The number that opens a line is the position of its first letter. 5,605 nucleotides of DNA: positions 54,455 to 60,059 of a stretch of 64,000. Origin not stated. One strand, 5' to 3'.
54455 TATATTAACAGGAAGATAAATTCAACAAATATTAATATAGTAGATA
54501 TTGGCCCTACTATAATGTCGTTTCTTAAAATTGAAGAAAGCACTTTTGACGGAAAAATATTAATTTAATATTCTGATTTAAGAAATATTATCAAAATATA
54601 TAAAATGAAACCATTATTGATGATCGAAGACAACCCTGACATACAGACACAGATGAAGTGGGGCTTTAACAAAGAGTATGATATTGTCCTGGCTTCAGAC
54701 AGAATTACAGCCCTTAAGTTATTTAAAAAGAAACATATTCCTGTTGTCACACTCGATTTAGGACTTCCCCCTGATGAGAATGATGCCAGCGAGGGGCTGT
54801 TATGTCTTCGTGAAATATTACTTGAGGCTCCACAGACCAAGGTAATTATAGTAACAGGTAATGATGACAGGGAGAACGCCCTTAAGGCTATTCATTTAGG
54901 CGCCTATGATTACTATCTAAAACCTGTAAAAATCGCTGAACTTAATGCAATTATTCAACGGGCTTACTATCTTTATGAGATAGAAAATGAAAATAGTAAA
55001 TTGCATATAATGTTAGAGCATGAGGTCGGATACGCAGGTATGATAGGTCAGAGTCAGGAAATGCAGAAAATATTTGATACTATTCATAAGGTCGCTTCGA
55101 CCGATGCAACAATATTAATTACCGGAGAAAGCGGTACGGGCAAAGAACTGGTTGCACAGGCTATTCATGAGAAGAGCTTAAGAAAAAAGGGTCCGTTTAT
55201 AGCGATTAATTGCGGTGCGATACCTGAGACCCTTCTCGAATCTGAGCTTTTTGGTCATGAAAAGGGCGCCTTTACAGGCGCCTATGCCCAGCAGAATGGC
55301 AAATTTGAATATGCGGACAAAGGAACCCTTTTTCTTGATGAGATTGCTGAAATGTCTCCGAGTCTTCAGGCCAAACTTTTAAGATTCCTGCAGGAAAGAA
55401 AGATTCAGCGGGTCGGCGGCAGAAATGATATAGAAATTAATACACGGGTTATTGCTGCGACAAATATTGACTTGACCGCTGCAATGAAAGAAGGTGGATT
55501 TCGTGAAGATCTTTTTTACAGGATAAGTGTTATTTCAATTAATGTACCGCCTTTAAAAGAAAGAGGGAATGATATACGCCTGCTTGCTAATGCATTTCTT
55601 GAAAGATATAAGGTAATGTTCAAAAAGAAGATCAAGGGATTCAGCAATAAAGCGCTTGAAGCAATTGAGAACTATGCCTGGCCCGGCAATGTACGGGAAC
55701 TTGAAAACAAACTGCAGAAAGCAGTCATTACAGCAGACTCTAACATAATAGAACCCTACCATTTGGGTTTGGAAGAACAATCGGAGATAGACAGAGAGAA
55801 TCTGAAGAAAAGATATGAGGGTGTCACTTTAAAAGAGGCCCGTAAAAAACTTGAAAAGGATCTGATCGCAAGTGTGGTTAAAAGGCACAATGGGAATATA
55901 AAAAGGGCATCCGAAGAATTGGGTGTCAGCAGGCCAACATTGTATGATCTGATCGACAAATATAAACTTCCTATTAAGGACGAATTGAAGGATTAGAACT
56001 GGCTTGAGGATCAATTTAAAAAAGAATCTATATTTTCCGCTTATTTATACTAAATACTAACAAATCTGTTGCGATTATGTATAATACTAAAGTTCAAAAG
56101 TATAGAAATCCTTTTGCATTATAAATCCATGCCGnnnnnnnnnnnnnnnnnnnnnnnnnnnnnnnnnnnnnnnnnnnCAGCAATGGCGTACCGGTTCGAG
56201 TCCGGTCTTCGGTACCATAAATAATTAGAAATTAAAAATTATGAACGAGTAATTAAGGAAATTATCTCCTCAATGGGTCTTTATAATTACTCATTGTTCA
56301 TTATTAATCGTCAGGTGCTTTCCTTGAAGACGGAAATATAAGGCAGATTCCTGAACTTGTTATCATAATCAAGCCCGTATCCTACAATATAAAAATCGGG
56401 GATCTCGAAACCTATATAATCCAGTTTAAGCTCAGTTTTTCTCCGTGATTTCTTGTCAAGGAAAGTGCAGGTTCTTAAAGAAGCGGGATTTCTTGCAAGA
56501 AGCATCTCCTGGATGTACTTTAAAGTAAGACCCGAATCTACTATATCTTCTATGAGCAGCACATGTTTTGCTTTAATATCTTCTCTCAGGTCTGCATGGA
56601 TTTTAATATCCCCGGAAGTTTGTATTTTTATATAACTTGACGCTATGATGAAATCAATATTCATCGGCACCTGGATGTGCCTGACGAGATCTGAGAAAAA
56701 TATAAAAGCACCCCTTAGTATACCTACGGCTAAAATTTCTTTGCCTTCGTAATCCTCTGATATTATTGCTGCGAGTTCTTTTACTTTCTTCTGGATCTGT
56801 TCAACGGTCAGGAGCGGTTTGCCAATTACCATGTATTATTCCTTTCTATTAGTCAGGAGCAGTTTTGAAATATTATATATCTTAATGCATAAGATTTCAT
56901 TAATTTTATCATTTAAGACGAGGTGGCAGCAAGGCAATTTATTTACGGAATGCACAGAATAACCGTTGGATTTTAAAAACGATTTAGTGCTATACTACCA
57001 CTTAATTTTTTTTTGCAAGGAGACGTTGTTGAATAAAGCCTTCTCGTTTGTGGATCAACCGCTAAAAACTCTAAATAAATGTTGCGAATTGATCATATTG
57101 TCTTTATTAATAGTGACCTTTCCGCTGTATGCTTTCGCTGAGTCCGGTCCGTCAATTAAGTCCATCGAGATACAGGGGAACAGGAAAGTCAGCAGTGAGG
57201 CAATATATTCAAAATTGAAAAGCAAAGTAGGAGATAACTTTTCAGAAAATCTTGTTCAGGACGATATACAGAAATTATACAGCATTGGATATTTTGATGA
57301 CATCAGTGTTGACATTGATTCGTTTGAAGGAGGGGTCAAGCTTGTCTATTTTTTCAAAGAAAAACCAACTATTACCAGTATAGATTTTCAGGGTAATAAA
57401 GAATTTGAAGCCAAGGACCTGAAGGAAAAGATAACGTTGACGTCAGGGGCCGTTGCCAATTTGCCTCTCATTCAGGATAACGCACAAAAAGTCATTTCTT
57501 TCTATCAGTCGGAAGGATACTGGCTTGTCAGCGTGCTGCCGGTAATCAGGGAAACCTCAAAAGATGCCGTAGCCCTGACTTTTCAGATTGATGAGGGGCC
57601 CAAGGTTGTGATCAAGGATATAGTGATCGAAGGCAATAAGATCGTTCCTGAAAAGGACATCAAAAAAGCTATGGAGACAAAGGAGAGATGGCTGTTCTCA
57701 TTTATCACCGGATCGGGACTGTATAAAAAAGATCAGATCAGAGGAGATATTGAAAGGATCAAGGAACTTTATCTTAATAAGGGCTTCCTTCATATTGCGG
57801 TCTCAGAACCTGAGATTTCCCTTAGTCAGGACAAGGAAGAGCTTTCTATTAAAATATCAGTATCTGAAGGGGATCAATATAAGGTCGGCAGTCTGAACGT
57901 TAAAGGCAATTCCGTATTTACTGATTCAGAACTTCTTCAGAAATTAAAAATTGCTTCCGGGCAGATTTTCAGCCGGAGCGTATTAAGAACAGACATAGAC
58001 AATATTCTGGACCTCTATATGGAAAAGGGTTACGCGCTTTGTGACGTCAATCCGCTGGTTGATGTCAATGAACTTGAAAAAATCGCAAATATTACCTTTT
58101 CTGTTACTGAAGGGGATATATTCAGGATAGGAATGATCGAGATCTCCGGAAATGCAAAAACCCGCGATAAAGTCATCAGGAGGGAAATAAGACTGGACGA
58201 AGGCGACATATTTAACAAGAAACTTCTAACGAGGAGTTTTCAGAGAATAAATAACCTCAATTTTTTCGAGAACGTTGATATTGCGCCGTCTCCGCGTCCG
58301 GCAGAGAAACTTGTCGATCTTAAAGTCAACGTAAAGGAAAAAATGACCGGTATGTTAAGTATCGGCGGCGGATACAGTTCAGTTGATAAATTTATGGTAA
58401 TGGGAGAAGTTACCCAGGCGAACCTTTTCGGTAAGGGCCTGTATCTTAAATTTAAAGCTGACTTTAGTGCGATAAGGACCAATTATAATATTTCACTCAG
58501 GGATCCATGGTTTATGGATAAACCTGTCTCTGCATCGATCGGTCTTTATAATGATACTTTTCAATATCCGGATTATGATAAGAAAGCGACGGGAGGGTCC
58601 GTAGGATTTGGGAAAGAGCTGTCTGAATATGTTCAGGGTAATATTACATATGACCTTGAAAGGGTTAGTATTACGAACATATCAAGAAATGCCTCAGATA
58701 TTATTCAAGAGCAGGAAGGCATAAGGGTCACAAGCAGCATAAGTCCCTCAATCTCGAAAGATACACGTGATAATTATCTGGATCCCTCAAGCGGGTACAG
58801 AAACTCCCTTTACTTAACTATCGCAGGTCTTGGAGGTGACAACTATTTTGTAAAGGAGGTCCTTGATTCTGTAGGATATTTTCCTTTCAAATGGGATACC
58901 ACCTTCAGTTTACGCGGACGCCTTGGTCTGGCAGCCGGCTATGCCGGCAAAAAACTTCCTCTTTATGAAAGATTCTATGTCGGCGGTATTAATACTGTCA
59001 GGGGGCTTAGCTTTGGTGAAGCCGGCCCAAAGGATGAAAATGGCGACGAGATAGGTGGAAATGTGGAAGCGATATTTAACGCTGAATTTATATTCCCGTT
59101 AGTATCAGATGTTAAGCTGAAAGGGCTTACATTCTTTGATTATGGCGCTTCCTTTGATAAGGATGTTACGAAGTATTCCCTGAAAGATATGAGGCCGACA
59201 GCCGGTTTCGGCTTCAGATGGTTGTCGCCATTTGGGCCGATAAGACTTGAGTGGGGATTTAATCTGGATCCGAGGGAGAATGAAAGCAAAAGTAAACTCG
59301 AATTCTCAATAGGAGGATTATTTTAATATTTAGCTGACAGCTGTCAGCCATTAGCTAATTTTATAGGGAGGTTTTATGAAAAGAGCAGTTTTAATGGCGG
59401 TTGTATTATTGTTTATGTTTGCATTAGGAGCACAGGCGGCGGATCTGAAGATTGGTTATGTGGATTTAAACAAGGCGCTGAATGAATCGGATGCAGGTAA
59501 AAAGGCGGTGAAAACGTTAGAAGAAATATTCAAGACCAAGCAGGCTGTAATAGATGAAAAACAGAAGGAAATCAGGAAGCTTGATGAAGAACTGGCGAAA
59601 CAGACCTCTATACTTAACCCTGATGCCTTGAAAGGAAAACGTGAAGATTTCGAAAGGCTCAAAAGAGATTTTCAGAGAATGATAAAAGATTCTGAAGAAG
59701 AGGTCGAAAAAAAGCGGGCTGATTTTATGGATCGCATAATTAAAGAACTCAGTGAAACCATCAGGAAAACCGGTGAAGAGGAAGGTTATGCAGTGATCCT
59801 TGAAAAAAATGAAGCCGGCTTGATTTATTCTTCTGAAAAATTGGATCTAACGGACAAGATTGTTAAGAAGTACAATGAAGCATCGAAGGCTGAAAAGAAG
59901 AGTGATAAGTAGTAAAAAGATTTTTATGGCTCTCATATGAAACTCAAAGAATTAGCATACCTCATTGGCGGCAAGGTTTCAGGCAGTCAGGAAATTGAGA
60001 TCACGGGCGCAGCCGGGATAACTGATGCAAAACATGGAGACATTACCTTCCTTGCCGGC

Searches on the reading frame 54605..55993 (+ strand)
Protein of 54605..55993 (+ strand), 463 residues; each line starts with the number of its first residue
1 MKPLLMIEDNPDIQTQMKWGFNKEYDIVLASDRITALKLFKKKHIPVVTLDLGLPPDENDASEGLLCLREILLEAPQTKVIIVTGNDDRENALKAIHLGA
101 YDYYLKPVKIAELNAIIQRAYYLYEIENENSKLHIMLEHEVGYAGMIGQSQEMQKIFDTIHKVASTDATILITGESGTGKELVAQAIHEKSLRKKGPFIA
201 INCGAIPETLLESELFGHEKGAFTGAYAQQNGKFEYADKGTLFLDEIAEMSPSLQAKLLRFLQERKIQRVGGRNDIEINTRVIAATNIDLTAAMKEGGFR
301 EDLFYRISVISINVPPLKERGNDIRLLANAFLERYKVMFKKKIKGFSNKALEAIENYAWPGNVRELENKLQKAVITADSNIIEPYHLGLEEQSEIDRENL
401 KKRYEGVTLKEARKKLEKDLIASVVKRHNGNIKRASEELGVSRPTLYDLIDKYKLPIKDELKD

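Call 4: search_protein_families(library=pfam, proteins=[window:54605-55993:+])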
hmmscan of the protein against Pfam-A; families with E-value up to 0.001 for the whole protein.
window:54605-55993:+ (463 aa): 11 families
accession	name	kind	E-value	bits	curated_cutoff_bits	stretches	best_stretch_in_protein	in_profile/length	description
PF00158.32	Sigma54_activat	-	4.3e-74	248.2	20.2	1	146-312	1-167/168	Sigma-54 interaction domain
PF14532.12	Sigma54_activ_2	-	1e-26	94.3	25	1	147-317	1-138/138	Sigma-54 interaction domain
PF25601.1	AAA_lid_14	-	6.9e-23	80.7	27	1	318-393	1-76/87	AAA+ ATPase lid domain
PF00072.30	Response_reg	-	1.2e-16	61.3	30.2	1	5-117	2-110/111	Response regulator receiver domain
PF02954.25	HTH_8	-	4.4e-09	36.4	22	1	414-453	3-42/42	Bacterial regulatory protein, Fis family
PF07728.20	AAA_5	-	5.2e-08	33.4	22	1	170-287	2-122/139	AAA domain (dynein-related subfamily)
PF07724.20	AAA_2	-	1.2e-06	29.1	27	1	168-295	4-132/166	AAA domain (Cdc48 subfamily)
PF01078.27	Mg_chelatase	-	5.4e-06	26.4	20.3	0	225-289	93-159/207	Magnesium chelatase, subunit ChlI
PF00004.35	AAA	-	7.9e-06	26.8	21.2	1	170-288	1-110/131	ATPase family associated with various cellular activities (AAA)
PF13191.12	AAA_16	-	4.5e-05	24.4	32.6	1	147-222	3-85/167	AAA ATPase domain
PF06068.19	TIP49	-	0.00063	19.4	23.8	0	143-205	23-87/347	TIP49 P-loop domain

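Call 5: search_protein_families(library=ncbifam, proteins=[window:54605-55993:+])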
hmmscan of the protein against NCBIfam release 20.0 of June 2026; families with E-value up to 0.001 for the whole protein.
window:54605-55993:+ (463 aa): 72 families (the best 25 are shown)
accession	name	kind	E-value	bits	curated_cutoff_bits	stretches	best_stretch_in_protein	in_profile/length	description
TIGR02915.1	PEP_resp_reg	equivalog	7.3e-189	628.2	502.6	1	4-455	1-444/445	PEP-CTERM-box response regulator transcription factor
NF008469.0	PRK11361.1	equivalog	3.6e-130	434.7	714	1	4-453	7-454/461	acetoacetate metabolism transcriptional regulator AtoC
TIGR01818.1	ntrC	equivalog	1.6e-109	366.8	558.6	1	5-447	2-457/463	nitrogen regulation protein NR(I)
TIGR01817.1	nifA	equivalog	5.9e-109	365.2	528.85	1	137-402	189-453/534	nif-specific transcriptional activator NifA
NF041552.1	TF_PrdR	equivalog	2.8e-107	359.4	795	1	142-454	265-577/577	sigma-54 dependent transcriptional regulator PrdR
NF003451.0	PRK05022.1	equivalog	2.2e-105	353.3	476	1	129-452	175-507/512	nitric oxide reductase transcriptional regulator NorR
NF041946.1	LuxO_transreg_Vib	equivalog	1.9e-100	336.9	800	1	24-453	20-460/463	quorum-sensing sigma-54 dependent transcriptional regulator LuxO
NF007689.0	PRK10365.1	equivalog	2.4e-99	333.1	760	1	24-447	29-436/441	sigma-54-dependent response regulator transcription factor ZraR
NF011695.0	PRK15115.1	equivalog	7e-97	325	763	1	4-457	9-440/445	two-component system response regulator GlrR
NF050807.1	TransRegFlbDCaul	equivalog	1.1e-96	324.5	750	1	145-454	119-439/454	sigma-54-dependent transcriptional regulator FlbD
NF051870.1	NAssimRespRegNtrX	equivalog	3.1e-96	323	600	1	3-447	3-444/452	nitrogen assimilation response regulator NtrX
NF038308.1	RNA_repair_RtcR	equivalog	1.2e-92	311.5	650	1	116-449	152-507/530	RNA repair transcriptional activator RtcR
NF049963.1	RespRegFlgRCampy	domain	2.2e-89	300.3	750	1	78-455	70-429/429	fla regulon two-component system response regulator FlgR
NF041906.1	V4R_TF_MobR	exception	4.3e-89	299.5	999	1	141-450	227-541/544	phenol degradation transcriptional regulator MobR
TIGR02329.1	propionate_PrpR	equivalog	1.7e-88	297.5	499.2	1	143-449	211-523/526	propionate catabolism operon regulatory protein PrpR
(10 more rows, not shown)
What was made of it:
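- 54605..55996 (+): PrsR, the sigma-54-dependent PEP-CTERM-box response regulator. TIGR02915, 628 bits against a cutoff of 503 (call 5)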

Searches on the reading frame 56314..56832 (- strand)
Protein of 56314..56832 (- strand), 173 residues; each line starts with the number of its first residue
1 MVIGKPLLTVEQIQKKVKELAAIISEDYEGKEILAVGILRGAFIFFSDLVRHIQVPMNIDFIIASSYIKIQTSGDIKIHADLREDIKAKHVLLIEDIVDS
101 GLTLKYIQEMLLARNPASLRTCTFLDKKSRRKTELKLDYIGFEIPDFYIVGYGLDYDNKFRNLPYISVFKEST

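Call 9: search_protein_families(library=pfam, proteins=[window:56314-56832:-], max_evalue=0.0001)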
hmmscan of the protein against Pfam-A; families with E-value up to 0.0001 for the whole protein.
window:56314-56832:- (173 aa): 1 family
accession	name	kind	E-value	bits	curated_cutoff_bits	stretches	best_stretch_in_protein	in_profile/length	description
PF00156.33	Pribosyltran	-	2e-29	102.4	26.3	1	11-156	3-157/158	Phosphoribosyl transferase domain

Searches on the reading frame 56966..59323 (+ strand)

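Call 9: search_protein_families(library=pfam, proteins=[window:56966-59323:+], max_evalue=0.0001)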
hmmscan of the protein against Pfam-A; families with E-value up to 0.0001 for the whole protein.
window:56966-59323:+ (786 aa): 4 families
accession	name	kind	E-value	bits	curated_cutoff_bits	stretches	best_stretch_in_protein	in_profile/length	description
PF07244.20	POTRA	-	5.5e-72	238.9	21.3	5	305-383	1-79/79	Surface antigen variable number repeat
PF01103.29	Omp85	-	6.5e-64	216.9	24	1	486-785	1-324/325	Omp85 superfamily domain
PF08479.16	POTRA_2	-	1.4e-11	44.5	24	0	135-191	2-58/76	POTRA domain, ShlB-type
PF08478.15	POTRA_1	-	5.6e-10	39.8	23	0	63-93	2-32/69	POTRA domain, FtsQ-type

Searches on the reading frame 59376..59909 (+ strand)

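Call 9: search_protein_families(library=pfam, proteins=[window:59376-59909:+], max_evalue=0.0001)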
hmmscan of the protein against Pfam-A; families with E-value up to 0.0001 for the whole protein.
window:59376-59909:+ (178 aa): 1 family
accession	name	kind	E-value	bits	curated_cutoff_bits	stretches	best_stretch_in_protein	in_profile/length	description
PF03938.19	OmpH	-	4e-29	102.1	32.4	1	25-165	1-140/141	Outer membrane protein (OmpH-like)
